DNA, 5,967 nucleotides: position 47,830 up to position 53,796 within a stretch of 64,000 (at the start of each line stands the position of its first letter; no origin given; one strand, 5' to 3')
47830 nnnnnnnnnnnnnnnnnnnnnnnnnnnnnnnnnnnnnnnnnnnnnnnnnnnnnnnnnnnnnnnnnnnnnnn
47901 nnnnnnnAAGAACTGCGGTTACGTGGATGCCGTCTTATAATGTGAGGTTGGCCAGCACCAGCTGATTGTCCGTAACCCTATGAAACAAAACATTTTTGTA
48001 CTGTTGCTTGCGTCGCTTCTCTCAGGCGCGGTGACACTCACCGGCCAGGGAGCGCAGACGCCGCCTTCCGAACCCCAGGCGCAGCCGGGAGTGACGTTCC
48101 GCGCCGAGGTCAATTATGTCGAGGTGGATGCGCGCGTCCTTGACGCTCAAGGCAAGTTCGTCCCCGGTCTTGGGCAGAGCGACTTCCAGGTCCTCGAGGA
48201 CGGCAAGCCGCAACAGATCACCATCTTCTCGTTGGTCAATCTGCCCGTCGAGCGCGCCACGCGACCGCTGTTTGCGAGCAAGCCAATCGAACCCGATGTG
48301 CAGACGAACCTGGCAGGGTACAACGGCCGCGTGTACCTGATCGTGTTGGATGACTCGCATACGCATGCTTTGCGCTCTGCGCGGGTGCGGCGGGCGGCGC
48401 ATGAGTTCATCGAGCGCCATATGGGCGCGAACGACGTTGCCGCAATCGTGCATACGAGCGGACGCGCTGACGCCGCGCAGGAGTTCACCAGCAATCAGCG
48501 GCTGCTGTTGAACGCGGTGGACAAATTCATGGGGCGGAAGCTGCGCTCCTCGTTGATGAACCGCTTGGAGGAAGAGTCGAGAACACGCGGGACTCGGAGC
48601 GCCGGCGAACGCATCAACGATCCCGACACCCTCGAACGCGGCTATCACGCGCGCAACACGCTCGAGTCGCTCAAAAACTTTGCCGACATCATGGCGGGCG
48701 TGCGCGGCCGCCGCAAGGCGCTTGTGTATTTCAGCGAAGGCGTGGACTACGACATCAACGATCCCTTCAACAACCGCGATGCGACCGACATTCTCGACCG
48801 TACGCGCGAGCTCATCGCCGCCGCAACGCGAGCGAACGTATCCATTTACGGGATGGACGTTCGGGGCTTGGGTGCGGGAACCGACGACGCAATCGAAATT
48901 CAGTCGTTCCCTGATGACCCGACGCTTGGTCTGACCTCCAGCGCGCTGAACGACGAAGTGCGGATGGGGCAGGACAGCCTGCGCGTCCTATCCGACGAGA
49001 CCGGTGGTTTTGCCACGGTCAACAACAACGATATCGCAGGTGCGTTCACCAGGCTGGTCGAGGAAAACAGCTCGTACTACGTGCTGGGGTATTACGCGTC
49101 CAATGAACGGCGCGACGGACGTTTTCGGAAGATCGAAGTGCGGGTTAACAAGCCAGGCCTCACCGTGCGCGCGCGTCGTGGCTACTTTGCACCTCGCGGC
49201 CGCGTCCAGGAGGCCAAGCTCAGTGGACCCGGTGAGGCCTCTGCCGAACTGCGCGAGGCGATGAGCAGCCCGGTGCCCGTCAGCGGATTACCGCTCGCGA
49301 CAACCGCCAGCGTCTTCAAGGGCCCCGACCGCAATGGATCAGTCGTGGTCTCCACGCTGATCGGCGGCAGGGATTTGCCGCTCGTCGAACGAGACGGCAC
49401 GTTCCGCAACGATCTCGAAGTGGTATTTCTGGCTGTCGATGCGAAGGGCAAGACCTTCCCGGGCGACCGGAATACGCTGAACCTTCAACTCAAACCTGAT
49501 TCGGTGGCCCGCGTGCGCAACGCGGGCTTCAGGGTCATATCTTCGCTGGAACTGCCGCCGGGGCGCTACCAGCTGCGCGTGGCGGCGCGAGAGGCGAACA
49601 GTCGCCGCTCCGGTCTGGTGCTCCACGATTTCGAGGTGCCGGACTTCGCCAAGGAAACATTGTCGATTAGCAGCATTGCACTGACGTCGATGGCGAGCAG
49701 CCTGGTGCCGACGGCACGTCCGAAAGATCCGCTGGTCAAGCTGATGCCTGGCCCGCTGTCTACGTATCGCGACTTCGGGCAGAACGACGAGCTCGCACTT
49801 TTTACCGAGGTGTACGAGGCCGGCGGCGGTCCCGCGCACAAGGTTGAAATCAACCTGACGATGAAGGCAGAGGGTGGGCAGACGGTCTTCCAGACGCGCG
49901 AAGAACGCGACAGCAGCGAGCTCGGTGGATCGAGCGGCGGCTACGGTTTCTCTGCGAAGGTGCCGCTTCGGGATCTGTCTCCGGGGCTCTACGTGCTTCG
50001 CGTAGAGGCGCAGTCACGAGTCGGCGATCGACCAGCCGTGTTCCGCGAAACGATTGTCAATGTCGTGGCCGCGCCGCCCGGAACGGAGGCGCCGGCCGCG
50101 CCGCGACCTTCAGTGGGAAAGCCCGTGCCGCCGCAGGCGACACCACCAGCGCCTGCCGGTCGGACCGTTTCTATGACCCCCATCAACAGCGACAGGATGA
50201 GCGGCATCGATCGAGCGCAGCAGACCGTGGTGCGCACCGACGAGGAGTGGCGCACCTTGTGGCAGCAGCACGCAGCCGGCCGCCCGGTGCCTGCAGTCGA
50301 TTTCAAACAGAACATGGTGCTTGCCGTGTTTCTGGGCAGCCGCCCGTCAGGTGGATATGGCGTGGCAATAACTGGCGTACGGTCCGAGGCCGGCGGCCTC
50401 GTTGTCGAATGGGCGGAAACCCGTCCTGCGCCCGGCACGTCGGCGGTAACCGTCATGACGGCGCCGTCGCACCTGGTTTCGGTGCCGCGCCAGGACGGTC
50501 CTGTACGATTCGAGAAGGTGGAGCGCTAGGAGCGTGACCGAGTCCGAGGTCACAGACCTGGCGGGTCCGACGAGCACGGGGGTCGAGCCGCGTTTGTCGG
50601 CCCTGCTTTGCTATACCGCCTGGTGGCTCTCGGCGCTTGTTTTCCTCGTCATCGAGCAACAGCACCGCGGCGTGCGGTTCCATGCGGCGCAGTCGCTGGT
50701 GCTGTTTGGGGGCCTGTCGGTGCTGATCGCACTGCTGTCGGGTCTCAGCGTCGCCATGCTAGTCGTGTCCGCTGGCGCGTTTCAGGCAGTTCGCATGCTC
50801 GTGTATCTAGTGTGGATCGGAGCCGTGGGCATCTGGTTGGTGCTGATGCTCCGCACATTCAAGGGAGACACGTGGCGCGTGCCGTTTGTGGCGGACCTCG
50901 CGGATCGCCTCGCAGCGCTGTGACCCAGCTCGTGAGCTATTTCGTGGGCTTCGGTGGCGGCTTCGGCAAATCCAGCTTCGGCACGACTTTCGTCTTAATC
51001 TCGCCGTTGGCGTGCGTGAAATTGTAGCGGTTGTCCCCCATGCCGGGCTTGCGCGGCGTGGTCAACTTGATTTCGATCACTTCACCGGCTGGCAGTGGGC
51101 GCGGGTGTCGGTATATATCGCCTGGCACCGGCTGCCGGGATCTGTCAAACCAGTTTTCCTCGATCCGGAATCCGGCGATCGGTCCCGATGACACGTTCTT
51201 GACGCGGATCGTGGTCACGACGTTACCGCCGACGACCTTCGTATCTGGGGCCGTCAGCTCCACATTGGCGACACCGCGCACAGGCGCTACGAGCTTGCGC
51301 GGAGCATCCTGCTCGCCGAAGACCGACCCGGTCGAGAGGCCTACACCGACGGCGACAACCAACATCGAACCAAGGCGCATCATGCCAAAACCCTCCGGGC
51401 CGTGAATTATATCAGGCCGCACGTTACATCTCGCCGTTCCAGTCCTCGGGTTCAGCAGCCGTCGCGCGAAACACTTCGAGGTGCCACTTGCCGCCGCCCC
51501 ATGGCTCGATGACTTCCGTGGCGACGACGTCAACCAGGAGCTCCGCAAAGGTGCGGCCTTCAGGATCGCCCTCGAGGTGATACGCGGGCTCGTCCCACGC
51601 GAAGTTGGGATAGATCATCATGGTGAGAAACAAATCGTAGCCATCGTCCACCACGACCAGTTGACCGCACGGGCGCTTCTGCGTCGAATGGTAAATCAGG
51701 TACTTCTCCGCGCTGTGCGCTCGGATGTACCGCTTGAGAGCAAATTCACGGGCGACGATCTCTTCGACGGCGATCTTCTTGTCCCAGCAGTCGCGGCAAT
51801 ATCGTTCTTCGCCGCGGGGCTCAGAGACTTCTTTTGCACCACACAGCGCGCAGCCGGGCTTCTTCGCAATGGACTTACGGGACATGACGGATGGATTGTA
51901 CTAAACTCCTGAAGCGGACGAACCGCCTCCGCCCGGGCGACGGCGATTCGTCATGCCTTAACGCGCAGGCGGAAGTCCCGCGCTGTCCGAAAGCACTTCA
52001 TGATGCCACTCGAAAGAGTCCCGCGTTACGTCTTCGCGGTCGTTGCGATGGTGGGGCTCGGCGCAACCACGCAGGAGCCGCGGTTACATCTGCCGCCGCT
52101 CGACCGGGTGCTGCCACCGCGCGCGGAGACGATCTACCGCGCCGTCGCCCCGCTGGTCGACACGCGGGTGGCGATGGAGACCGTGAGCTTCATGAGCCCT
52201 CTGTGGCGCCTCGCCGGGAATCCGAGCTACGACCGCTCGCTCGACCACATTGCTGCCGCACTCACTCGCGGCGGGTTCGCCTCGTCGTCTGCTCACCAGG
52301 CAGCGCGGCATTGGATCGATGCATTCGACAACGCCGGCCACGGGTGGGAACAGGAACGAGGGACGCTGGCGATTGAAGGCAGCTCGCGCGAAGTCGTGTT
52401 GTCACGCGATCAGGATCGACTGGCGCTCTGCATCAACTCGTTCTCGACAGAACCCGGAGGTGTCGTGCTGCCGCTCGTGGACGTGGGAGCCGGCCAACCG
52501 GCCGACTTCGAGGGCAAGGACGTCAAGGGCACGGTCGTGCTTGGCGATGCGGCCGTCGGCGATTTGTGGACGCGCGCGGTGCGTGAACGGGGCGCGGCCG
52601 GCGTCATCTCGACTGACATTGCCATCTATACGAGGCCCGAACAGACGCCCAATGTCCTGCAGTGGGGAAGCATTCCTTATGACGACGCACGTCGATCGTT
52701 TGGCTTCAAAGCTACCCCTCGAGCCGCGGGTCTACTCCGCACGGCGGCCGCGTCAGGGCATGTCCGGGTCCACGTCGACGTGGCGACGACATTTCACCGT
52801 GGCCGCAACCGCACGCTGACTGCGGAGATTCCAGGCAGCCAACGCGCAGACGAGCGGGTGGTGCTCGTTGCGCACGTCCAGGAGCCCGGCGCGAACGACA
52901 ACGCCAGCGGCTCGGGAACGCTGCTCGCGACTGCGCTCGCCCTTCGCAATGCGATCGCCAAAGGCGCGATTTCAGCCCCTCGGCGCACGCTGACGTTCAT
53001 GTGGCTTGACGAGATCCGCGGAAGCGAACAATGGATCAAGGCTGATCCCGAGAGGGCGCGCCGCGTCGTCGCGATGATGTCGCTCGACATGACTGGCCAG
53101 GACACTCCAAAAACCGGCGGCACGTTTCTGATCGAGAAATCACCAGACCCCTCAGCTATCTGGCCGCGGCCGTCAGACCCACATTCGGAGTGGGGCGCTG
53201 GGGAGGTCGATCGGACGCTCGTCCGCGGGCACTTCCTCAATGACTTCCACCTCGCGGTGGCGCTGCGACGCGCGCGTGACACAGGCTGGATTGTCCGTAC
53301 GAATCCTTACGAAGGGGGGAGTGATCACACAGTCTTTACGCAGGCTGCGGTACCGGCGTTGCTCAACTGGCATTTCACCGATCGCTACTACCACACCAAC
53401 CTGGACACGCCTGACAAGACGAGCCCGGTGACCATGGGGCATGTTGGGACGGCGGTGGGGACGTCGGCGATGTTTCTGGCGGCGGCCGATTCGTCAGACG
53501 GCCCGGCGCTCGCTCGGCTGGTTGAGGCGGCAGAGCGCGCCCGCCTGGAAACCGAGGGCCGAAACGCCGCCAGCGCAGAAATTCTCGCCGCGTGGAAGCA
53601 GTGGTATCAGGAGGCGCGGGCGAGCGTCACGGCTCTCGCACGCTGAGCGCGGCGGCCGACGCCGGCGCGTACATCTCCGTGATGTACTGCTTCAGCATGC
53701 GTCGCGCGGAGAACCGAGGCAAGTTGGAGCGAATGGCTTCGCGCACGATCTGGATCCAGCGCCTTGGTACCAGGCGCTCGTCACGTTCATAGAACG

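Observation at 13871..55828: Most spacers are built from short-period degenerate tandem repeats (mostly 8-9 nt), often with an inverted arm: a REP-like element superfamily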

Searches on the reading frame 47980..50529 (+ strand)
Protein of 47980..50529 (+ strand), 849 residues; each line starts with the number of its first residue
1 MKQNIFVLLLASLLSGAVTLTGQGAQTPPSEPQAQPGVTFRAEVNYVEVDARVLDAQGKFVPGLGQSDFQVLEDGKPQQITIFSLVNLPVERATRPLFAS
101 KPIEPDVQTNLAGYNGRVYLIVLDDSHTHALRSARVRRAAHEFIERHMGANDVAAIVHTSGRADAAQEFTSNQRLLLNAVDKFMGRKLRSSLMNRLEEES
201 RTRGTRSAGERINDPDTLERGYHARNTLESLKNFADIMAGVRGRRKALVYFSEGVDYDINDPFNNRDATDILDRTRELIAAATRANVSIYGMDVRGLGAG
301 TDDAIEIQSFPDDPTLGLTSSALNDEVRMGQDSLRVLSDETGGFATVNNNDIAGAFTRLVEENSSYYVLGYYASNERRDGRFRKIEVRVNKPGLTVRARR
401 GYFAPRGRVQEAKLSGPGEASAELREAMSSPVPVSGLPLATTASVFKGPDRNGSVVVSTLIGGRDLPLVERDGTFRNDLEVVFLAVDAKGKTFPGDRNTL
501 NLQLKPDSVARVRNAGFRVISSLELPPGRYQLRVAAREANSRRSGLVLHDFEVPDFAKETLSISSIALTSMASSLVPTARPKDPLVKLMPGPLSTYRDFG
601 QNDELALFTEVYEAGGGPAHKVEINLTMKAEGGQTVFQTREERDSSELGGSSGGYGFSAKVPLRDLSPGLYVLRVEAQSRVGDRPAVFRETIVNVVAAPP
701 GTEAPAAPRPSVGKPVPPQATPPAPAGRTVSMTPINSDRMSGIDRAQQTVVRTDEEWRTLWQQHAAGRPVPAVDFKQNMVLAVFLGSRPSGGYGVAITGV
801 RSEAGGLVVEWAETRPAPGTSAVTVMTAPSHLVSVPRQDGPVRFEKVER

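Call 59: search_protein_families(library=pfam, proteins=[window:47980-50529:+], max_evalue=0.00001)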
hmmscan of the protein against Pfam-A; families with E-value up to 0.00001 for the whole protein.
window:47980-50529:+ (849 aa): 1 family
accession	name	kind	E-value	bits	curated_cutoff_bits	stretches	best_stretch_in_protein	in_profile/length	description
PF14343.11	PrcB_C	-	3.3e-09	37.3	24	1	779-836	1-56/56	PrcB C-terminal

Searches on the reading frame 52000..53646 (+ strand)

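Call 59: search_protein_families(library=pfam, proteins=[window:52000-53646:+], max_evalue=0.00001)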
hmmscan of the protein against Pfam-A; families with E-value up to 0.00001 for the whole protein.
window:52000-53646:+ (548 aa): 1 family
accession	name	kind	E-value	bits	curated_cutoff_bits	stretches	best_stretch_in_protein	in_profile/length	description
PF04389.22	Peptidase_M28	-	1.5e-18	67.6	21.3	1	274-371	3-101/193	Peptidase family M28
